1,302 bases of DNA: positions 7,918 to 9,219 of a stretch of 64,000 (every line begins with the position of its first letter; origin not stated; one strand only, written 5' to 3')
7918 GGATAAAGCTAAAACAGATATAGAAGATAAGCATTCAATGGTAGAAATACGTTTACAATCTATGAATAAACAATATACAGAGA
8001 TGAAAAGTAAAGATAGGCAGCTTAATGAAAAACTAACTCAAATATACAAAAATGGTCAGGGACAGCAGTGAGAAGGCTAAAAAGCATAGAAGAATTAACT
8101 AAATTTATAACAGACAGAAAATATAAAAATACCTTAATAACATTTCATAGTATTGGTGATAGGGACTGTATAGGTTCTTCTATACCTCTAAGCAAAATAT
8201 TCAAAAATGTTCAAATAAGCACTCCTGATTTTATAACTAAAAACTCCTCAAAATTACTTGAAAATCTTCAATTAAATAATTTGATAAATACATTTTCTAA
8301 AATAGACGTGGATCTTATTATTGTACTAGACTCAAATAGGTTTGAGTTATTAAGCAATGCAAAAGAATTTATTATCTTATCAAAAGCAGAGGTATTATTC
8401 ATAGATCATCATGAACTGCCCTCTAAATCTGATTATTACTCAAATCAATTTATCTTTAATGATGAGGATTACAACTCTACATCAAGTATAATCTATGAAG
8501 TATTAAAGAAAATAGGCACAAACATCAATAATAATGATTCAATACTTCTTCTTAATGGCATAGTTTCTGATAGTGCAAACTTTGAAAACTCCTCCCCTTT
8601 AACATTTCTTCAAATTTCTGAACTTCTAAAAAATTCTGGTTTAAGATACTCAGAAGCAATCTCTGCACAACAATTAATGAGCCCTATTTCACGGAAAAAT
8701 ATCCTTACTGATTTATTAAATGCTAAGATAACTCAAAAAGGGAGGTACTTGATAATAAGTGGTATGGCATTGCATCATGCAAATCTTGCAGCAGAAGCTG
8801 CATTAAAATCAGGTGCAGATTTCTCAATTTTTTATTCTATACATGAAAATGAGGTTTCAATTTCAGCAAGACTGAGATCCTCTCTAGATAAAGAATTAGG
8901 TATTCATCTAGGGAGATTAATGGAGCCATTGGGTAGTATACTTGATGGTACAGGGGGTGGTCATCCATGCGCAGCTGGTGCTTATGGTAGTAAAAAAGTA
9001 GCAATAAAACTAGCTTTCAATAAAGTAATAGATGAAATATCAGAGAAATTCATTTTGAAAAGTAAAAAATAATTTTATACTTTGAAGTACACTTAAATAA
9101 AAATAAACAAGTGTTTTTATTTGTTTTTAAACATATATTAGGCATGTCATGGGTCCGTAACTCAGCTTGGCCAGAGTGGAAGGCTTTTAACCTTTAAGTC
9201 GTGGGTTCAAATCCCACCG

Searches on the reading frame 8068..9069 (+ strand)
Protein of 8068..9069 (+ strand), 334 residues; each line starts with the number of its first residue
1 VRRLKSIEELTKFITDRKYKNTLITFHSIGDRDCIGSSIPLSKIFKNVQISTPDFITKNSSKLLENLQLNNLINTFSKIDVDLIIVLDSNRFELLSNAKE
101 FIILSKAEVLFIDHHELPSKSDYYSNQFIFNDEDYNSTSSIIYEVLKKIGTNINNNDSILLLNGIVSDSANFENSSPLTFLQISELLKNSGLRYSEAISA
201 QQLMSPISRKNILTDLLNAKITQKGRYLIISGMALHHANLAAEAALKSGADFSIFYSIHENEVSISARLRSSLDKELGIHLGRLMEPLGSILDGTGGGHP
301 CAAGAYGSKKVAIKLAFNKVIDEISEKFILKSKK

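Call 15: search_protein_families(library=pfam, proteins=[window:8068-9069:+], max_evalue=0.001)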
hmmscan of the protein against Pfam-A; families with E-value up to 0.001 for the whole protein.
window:8068-9069:+ (334 aa): 2 families
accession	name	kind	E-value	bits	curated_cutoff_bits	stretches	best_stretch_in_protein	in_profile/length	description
PF01368.27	DHH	-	2e-13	51.1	28.1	1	22-156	2-116/125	DHH family, N-terminal domain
PF02272.25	DHHA1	-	1.9e-09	38.3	25.9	1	241-325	22-101/102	DHHA1 domain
